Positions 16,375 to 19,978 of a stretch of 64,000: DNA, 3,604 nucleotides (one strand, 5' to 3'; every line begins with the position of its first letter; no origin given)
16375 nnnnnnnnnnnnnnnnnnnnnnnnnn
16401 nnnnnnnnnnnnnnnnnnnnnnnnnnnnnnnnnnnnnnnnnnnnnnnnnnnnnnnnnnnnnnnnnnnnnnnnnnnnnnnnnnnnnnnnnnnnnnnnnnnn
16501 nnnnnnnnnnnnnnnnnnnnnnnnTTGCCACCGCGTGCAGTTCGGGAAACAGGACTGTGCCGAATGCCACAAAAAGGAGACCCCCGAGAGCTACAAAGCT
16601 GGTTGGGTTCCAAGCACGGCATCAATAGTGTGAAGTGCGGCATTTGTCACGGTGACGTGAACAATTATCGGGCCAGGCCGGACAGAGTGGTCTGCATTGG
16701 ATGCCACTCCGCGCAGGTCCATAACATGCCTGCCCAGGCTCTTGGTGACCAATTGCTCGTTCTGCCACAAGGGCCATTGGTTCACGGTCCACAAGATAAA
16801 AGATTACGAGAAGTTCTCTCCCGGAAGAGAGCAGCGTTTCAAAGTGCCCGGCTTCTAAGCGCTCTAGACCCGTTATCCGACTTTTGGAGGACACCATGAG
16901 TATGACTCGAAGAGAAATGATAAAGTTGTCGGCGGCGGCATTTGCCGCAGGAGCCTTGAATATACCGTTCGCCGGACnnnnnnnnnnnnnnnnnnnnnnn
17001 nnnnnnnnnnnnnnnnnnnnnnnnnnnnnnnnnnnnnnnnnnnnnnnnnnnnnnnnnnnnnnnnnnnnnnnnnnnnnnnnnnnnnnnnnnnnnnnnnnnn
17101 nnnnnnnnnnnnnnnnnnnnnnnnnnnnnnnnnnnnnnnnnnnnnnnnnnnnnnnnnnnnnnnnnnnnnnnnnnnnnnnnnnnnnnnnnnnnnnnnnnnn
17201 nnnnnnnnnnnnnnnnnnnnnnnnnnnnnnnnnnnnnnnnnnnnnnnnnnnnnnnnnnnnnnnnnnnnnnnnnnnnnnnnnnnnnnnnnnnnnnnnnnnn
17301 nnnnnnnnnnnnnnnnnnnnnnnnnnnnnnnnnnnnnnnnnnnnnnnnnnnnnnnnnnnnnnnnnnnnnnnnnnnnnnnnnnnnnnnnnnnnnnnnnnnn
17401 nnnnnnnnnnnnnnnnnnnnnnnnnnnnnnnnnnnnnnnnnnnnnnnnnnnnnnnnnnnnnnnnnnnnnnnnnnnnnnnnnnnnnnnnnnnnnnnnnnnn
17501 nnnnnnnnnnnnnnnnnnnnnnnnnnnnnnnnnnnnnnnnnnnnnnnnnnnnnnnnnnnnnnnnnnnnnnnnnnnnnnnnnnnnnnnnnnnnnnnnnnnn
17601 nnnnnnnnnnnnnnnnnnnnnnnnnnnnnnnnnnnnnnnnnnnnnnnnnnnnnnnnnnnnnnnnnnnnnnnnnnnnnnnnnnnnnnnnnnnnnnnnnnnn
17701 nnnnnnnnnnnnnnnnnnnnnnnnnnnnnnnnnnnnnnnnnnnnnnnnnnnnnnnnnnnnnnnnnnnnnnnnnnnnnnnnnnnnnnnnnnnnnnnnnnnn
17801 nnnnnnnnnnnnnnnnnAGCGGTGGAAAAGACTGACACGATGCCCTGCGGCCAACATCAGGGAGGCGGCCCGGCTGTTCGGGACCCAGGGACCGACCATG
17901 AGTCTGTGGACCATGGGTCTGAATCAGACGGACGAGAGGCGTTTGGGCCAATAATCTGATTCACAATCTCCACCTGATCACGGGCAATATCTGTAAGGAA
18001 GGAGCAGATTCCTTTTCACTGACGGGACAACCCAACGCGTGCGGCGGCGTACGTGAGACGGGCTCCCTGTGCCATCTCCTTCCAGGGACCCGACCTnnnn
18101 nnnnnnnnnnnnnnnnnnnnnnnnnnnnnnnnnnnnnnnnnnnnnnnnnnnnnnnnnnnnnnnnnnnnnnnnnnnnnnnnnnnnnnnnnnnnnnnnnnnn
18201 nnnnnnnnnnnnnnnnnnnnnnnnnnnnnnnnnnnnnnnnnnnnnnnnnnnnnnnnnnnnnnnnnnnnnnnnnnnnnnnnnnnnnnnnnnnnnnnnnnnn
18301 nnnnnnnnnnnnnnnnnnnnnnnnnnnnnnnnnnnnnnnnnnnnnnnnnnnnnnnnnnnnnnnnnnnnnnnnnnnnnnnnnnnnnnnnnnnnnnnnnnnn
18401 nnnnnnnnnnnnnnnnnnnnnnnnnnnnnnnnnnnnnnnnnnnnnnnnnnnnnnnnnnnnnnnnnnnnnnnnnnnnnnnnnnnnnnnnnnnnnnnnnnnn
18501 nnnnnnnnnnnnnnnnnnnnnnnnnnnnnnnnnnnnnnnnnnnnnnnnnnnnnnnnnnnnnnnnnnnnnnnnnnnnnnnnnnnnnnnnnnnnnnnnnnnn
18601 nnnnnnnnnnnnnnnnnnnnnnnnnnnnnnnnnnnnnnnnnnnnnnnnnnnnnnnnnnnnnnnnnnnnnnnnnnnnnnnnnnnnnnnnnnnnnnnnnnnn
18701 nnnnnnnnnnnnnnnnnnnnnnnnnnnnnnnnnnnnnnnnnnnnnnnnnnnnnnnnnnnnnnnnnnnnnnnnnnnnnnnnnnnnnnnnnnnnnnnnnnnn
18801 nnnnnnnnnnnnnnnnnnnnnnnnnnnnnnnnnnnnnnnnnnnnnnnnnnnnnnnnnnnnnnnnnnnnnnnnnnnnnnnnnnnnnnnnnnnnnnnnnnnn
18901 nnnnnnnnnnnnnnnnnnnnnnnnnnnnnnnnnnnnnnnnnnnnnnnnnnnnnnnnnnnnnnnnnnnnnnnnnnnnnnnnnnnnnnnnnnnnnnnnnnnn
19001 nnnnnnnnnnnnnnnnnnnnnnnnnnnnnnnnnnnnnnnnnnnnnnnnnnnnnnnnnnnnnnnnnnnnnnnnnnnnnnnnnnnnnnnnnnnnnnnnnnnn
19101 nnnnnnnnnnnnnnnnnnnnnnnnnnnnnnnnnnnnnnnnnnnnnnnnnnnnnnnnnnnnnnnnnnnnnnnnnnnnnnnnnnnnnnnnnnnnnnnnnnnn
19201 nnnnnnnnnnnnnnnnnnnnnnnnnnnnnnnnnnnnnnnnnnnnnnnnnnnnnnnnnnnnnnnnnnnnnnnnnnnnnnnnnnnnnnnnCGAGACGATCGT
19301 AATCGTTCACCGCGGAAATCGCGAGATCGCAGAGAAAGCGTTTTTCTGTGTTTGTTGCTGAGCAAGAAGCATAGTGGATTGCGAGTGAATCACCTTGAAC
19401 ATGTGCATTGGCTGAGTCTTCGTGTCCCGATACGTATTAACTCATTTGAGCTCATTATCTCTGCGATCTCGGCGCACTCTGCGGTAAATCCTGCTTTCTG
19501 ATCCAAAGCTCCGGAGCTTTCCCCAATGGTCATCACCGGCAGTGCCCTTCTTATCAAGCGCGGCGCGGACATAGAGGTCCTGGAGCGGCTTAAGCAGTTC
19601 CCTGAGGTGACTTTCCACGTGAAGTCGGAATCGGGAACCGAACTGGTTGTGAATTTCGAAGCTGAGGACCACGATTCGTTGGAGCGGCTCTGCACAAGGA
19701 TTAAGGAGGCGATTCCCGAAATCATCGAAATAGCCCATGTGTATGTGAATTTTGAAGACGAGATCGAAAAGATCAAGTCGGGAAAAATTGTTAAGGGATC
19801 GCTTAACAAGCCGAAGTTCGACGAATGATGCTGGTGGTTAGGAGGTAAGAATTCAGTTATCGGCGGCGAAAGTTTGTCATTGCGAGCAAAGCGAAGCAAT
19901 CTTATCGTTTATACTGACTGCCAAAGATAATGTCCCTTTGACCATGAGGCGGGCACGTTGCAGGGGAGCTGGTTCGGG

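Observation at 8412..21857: Self-contained nitrate-to-ammonium (DNRA-type) island lacking NrfA/NirS/NirK in this window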

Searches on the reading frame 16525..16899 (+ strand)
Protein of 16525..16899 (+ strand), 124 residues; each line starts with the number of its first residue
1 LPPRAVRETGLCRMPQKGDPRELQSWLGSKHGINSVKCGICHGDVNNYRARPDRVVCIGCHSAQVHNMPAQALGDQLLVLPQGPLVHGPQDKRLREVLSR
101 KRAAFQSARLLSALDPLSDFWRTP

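Call 5: search_protein_families(library=pfam, proteins=[window:16525-16899:+], max_evalue=0.01)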
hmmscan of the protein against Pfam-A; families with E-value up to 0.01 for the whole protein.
window:16525-16899:+ (124 aa): 1 family
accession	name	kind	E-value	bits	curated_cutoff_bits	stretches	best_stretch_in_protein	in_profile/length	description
PF22113.1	Mtrc-MtrF_II-IV_dom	-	0.0018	18.3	30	1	33-67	4-41/176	Outer membrane cytochrome MtrC/MtrF-like, domains II/IV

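Call 7: search_protein_families(library=ncbifam, proteins=[window:16525-16899:+], max_evalue=0.001)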
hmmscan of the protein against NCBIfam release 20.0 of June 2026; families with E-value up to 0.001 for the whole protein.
window:16525-16899:+ (124 aa): 0 families

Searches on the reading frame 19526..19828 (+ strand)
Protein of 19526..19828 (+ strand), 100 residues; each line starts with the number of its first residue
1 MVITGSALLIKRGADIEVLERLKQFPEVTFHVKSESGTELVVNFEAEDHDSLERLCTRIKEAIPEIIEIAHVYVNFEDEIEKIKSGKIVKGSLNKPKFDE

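Call 5: search_protein_families(library=pfam, proteins=[window:19526-19828:+], max_evalue=0.01)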
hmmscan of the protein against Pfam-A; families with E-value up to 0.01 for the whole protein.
window:19526-19828:+ (100 aa): 2 families
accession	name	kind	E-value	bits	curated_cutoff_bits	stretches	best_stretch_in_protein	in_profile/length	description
PF03927.19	NapD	-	1.1e-06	29.1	28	1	17-78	17-76/76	NapD protein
PF01037.27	AsnC_trans_reg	-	0.0038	17.5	25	0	17-68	13-64/73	Lrp/AsnC ligand binding domain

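Call 72: search_protein_families(library=ncbifam, proteins=[window:19526-19825:+], max_evalue=0.01)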
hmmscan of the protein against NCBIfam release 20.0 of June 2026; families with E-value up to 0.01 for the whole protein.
window:19526-19825:+ (100 aa): 0 families
